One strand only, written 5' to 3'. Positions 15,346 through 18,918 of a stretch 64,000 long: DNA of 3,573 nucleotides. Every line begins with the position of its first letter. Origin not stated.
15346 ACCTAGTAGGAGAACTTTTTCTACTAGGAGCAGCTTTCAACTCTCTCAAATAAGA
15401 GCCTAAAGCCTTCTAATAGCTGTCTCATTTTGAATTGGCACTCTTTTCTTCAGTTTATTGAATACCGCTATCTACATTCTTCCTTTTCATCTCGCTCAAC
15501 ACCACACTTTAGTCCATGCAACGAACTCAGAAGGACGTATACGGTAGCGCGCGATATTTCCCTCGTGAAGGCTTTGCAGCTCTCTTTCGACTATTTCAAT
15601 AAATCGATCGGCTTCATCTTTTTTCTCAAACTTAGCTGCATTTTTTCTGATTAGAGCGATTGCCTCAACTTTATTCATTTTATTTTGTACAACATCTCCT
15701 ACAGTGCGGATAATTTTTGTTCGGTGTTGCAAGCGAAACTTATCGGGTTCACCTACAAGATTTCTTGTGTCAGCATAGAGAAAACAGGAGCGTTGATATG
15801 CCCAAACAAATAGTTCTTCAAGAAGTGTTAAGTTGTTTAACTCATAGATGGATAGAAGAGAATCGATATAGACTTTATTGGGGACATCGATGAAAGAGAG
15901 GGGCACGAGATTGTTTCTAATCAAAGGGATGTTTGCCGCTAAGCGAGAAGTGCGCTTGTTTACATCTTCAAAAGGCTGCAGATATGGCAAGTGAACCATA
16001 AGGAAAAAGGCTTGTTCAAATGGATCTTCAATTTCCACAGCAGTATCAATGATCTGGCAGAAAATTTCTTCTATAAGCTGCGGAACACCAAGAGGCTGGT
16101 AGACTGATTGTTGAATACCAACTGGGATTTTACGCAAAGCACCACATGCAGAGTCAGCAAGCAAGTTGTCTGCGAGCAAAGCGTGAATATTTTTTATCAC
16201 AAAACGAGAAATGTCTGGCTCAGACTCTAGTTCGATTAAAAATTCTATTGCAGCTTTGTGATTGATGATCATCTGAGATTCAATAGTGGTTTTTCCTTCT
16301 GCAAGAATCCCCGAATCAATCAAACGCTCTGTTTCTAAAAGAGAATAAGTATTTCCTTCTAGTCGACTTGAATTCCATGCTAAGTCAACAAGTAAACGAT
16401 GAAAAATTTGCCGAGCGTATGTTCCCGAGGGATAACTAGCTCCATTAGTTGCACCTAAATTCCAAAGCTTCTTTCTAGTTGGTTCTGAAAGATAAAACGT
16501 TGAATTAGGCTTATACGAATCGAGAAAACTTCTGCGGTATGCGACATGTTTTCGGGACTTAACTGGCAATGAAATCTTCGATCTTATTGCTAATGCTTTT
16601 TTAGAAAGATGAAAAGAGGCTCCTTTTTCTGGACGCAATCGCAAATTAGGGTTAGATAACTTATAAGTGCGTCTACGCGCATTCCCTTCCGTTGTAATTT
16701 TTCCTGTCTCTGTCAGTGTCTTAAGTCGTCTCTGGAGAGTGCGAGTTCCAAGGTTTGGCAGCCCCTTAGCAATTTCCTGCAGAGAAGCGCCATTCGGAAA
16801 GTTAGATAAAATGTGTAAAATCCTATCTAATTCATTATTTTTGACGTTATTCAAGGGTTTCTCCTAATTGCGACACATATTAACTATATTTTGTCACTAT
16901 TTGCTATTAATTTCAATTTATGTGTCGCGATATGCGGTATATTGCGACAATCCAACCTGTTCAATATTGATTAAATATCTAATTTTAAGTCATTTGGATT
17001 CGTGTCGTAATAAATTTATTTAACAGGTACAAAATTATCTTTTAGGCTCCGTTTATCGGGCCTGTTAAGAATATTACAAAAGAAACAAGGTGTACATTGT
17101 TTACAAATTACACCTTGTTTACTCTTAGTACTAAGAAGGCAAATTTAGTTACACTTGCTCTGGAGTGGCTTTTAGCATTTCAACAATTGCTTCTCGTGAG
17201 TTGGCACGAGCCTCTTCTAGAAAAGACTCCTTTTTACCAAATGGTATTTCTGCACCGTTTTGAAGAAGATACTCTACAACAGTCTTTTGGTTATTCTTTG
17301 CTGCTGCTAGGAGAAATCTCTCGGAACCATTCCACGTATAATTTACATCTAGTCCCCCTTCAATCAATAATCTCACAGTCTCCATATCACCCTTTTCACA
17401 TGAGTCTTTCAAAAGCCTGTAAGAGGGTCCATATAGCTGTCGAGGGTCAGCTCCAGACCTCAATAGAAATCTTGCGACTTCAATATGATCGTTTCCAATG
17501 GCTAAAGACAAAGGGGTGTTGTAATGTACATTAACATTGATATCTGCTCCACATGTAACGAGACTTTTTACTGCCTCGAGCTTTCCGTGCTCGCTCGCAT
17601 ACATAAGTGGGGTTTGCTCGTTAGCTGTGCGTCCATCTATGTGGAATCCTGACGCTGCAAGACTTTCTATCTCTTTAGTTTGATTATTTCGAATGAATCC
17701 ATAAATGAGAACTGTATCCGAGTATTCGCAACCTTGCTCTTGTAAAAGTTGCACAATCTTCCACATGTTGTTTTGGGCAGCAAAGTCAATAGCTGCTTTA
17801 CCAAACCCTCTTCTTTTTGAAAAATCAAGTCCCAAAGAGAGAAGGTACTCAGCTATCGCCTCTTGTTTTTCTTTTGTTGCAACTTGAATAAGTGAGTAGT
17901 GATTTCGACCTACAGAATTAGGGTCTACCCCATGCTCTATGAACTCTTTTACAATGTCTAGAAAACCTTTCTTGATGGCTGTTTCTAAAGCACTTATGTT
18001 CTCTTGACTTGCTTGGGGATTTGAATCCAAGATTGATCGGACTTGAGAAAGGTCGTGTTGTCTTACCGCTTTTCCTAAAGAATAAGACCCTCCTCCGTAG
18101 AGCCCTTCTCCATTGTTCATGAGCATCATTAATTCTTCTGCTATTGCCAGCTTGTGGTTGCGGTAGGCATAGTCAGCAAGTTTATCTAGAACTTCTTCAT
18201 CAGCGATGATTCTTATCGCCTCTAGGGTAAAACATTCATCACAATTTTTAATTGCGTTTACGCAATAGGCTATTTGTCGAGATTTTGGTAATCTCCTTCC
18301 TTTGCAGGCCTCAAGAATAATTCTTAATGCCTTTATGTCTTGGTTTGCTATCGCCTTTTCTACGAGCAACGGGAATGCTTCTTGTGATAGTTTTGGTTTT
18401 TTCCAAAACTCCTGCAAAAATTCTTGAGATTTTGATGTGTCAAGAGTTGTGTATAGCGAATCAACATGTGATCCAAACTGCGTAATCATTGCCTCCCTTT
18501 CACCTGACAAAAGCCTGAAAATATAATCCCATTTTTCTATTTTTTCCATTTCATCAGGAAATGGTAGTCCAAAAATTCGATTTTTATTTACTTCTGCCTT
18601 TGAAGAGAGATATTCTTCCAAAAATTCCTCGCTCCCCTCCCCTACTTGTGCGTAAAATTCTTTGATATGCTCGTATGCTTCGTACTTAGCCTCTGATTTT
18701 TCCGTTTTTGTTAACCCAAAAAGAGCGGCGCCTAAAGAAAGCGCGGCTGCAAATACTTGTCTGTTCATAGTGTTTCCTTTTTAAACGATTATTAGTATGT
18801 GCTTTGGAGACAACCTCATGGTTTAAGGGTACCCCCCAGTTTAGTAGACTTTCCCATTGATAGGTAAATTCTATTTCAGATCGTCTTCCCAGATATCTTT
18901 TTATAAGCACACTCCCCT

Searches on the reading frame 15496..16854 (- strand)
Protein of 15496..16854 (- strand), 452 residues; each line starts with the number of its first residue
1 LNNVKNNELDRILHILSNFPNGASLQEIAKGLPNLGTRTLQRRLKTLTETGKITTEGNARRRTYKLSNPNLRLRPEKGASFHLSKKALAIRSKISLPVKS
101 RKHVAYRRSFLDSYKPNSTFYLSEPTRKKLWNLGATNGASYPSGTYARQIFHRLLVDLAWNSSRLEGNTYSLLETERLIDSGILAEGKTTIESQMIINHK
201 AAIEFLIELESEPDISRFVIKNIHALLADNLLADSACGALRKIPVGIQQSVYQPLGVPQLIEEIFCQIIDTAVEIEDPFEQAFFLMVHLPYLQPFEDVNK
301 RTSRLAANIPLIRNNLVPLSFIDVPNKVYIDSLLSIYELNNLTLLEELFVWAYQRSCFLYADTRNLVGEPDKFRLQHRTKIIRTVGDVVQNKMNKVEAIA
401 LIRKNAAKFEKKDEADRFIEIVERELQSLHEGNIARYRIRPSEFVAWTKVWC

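Call 101: search_protein_families(library=pfam, proteins=[window:15496-16854:-], max_evalue=0.0001)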
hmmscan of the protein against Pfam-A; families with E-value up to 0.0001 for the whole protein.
window:15496-16854:- (452 aa): 1 family
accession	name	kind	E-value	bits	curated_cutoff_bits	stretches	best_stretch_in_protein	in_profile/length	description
PF02661.23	Fic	-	9.1e-10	39.7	24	1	218-309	5-91/93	Fic/DOC family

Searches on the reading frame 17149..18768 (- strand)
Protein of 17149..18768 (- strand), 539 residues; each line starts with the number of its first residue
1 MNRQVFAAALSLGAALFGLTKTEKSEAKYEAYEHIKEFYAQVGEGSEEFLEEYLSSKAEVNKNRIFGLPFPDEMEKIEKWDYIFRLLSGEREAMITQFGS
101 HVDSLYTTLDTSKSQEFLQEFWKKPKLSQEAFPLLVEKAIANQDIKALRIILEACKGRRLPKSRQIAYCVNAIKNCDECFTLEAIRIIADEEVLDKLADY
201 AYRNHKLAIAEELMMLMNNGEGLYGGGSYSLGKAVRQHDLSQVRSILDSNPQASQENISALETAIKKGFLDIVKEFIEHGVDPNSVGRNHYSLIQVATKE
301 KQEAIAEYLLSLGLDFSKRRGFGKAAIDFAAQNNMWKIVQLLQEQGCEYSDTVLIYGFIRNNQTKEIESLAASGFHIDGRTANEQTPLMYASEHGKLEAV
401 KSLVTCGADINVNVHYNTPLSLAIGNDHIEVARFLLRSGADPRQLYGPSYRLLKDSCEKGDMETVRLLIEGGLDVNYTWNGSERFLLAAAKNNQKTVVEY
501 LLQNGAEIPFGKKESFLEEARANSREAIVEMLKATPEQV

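Call 101: search_protein_families(library=pfam, proteins=[window:17149-18768:-], max_evalue=0.0001)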
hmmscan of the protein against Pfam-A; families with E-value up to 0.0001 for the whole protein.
window:17149-18768:- (539 aa): 7 families
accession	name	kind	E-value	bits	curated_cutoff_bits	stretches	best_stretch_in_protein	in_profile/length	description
PF12796.13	Ank_2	-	6.8e-41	139.2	27.3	4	361-443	7-87/90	Ankyrin repeats (3 copies)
PF13606.12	Ank_3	-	4.1e-27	91.3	22.3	0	384-412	2-30/30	Ankyrin repeat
PF00023.36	Ank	-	5.8e-27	92.7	21.1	1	384-412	2-30/33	Ankyrin repeat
PF13637.12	Ank_4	-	2e-23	82.3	22.7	1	457-502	5-50/50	Ankyrin repeats (many copies)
PF13857.12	Ank_5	-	3.5e-16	59.6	27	0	403-442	1-42/56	Ankyrin repeats (many copies)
PF24521.3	Ank_KRIT1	-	7.4e-10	39.2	80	0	381-441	43-111/149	KRIT1 ankyrin-repeats domain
PF23745.1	ANK_LRRK2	-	4.3e-09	36.7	27.5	0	450-506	32-88/130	LRRK2 ANK repeat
